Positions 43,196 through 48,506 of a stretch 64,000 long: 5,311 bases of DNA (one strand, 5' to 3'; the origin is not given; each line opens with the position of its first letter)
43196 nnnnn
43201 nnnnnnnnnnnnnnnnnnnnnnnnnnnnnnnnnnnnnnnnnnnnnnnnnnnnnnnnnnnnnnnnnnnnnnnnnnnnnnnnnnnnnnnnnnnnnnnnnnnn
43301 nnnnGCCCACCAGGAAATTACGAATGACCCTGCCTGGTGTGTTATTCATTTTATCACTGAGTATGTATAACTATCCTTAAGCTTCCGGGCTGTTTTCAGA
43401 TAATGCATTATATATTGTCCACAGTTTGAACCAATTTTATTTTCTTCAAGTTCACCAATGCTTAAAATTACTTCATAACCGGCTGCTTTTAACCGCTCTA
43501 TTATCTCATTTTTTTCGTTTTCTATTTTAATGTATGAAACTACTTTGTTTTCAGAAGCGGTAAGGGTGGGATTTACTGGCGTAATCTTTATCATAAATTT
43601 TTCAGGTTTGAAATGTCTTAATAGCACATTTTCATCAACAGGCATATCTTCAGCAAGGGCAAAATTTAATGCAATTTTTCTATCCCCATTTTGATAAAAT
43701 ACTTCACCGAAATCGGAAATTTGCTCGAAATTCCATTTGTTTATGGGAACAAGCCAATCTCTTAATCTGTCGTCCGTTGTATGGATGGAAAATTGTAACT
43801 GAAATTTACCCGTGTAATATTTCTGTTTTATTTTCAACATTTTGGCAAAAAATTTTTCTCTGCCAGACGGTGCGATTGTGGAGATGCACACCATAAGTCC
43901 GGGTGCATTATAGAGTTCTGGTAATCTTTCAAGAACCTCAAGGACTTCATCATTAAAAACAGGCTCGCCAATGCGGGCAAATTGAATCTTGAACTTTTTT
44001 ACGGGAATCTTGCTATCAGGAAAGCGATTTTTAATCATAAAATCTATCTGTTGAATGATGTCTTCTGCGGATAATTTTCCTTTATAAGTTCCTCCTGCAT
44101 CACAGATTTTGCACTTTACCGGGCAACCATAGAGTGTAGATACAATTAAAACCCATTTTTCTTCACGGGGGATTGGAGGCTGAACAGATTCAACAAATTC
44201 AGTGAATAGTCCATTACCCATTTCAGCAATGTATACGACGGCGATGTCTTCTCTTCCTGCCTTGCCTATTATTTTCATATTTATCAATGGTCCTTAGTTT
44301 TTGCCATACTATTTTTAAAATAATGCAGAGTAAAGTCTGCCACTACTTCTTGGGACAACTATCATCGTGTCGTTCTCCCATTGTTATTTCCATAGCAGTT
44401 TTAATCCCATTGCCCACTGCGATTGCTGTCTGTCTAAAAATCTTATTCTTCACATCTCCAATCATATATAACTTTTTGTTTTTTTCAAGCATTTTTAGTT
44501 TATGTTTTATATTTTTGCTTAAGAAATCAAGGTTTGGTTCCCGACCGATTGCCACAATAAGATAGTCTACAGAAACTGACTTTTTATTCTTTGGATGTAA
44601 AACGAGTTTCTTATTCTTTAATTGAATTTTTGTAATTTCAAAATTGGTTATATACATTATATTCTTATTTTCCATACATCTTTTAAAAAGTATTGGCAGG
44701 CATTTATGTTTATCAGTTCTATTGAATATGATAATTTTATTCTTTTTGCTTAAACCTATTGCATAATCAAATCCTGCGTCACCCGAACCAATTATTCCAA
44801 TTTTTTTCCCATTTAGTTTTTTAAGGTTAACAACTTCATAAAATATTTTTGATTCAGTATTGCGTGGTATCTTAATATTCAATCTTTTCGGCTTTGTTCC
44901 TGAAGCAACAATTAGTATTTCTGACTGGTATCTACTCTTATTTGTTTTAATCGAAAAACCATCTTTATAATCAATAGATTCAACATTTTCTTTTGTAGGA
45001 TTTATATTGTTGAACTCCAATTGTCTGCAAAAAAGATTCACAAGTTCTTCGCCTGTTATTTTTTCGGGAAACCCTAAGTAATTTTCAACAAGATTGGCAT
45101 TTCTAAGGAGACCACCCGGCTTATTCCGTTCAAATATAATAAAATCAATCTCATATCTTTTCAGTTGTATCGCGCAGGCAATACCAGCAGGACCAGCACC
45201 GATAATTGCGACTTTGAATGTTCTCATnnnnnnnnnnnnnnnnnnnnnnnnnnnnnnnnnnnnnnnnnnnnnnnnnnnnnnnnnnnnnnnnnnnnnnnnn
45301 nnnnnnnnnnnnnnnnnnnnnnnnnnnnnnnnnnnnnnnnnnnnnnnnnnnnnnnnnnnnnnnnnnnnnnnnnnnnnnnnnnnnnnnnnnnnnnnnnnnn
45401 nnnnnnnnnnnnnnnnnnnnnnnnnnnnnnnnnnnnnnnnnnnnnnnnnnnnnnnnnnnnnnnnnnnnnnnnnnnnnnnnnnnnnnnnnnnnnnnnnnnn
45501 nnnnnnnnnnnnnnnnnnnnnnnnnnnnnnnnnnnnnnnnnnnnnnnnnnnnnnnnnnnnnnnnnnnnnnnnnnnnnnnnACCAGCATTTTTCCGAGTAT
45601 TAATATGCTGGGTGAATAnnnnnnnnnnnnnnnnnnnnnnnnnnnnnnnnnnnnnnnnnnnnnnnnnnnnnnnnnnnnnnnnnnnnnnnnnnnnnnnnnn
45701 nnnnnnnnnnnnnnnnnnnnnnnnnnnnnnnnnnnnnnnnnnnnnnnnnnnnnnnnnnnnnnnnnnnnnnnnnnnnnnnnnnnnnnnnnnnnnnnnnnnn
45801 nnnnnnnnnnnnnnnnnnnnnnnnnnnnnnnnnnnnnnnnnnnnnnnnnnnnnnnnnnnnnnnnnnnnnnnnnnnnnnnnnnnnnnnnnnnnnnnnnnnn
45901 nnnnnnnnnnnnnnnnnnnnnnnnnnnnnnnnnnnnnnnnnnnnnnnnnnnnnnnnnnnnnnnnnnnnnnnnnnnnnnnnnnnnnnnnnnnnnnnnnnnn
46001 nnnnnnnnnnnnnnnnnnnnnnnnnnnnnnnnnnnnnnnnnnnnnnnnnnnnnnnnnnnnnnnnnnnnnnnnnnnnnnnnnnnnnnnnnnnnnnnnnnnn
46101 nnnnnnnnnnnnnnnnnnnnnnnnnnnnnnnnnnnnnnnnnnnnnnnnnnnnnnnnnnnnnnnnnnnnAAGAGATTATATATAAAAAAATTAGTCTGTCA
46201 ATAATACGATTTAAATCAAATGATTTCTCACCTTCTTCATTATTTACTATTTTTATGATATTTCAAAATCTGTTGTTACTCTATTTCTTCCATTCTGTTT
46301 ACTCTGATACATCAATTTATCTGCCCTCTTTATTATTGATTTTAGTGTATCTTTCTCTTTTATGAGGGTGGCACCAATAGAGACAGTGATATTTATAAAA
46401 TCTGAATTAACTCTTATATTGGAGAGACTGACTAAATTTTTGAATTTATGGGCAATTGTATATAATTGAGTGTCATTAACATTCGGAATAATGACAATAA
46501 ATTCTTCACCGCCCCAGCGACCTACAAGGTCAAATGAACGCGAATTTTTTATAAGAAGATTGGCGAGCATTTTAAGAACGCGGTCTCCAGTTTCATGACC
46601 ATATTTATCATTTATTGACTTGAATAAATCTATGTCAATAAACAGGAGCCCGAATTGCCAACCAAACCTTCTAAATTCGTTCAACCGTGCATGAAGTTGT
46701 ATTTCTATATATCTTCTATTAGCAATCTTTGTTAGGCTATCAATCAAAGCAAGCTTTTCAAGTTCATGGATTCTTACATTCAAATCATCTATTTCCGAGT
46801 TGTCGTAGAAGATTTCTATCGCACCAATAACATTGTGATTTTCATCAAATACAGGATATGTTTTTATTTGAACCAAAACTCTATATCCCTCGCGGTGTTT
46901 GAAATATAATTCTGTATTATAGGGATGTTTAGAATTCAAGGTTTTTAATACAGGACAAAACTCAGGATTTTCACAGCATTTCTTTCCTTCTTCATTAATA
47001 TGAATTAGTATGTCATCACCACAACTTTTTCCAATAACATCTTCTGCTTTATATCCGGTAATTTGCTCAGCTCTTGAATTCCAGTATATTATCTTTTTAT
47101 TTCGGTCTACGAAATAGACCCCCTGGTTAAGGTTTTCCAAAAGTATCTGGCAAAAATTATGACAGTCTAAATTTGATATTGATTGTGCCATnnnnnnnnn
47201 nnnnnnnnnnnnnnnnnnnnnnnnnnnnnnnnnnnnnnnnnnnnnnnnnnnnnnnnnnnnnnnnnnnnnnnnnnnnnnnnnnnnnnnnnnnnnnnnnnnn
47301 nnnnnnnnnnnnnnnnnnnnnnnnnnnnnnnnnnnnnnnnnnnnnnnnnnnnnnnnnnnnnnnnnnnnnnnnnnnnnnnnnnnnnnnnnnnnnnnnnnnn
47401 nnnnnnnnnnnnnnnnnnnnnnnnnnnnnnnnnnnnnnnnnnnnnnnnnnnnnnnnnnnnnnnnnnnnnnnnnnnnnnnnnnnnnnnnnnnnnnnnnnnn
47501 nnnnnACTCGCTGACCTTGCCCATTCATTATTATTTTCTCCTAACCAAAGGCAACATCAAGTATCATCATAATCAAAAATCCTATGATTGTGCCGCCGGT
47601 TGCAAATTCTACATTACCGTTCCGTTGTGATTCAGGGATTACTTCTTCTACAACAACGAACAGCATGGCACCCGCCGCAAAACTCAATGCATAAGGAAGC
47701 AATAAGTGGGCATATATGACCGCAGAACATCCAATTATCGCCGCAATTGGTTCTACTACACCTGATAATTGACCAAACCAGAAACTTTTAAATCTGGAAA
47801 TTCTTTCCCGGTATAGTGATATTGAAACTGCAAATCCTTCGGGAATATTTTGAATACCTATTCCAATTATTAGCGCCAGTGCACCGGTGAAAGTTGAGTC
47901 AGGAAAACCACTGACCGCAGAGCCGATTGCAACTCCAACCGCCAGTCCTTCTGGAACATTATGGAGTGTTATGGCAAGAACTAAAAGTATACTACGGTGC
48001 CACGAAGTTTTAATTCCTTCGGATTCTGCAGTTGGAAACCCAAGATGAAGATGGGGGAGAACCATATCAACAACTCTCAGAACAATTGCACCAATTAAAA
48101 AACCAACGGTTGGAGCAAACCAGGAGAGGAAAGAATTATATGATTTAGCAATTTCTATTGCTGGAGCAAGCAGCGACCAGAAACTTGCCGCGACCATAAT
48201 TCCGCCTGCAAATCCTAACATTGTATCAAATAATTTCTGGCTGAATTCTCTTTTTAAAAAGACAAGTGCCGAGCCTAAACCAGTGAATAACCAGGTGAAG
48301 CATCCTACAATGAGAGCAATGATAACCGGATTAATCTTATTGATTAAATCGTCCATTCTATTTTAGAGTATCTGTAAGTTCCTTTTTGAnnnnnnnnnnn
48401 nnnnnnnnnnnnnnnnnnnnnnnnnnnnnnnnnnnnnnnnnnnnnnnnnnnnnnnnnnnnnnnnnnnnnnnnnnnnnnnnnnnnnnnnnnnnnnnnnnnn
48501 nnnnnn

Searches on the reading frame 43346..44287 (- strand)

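Call 14: search_protein_families(library=pfam, proteins=[window:43346-44287:-], max_evalue=0.00001)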
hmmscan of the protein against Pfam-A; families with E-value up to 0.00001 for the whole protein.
window:43346-44287:- (313 aa): 0 families

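Call 38: search_protein_families(library=pfam, proteins=[window:43346-44287:-], max_evalue=0.001)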
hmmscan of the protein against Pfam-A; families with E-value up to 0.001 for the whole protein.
window:43346-44287:- (313 aa): 1 family
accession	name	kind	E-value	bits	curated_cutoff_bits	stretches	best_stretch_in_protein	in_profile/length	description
PF04055.27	Radical_SAM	-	1.4e-05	25.7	29.5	1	50-179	2-120/166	Radical SAM superfamily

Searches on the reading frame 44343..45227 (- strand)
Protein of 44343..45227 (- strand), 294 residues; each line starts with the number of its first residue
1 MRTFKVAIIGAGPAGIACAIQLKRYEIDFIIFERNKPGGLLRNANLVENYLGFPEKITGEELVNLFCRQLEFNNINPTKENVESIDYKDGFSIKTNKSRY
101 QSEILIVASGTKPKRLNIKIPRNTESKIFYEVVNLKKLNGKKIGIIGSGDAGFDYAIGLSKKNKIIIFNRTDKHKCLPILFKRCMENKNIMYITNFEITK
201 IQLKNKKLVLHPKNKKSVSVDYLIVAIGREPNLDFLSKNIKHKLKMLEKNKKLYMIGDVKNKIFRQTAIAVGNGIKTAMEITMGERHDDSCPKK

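Call 14: search_protein_families(library=pfam, proteins=[window:44343-45227:-], max_evalue=0.00001)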
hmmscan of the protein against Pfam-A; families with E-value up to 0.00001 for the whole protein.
window:44343-45227:- (294 aa): 5 families
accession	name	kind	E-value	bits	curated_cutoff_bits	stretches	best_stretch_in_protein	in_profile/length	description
PF13738.12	Pyr_redox_3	-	9.2e-30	104.4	30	2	55-240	76-278/305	Pyridine nucleotide-disulphide oxidoreductase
PF07992.20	Pyr_redox_2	-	1.3e-28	100.7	26.1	1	4-274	1-291/291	Pyridine nucleotide-disulphide oxidoreductase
PF03486.20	HI0933_like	-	2.4e-13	50.6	50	0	5-36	2-33/244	HI0933-like protein Rossmann domain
PF00070.33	Pyr_redox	-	2.1e-08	35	22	0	142-207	1-72/82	Pyridine nucleotide-disulphide oxidoreductase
PF13450.12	NAD_binding_8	-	5.6e-07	30.2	21.9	0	8-44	1-38/68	NAD(P)-binding Rossmann-like domain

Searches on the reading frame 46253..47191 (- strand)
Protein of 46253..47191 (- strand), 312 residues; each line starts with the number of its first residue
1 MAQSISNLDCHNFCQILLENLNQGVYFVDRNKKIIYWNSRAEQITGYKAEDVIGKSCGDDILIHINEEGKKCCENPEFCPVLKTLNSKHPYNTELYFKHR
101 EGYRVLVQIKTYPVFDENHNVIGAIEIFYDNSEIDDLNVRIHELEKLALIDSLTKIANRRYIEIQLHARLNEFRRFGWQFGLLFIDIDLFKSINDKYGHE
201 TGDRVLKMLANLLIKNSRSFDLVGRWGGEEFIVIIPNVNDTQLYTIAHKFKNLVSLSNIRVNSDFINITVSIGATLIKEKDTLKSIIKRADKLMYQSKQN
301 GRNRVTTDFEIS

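Call 14: search_protein_families(library=pfam, proteins=[window:46253-47191:-], max_evalue=0.00001)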
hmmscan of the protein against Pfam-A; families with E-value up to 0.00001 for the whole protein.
window:46253-47191:- (312 aa): 6 families
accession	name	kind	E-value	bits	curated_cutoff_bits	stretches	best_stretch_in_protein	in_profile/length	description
PF00990.26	GGDEF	-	1.9e-46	158.2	23.8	1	148-304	1-161/161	Diguanylate cyclase, GGDEF domain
PF13426.13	PAS_9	-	9.7e-16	58.4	27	1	23-133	2-103/103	PAS domain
PF00989.32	PAS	-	1.3e-11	44.9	22.6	1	17-125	6-107/113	PAS fold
PF08448.16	PAS_4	-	8.1e-10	39.3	23.1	1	18-132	1-106/110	PAS fold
PF13188.13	PAS_8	-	7.7e-08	32.4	21.8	1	17-64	6-49/65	PAS domain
PF08447.18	PAS_3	-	3.6e-07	30.8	25.6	1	34-125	1-86/89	PAS fold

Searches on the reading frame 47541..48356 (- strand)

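Call 38: search_protein_families(library=pfam, proteins=[window:47541-48356:-], max_evalue=0.001)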
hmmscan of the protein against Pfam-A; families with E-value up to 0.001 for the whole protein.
window:47541-48356:- (271 aa): 1 family
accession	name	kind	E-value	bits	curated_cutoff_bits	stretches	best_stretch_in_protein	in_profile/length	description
PF02535.28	Zip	-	1.1e-23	84.5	35.1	2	114-266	170-322/323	ZIP Zinc transporter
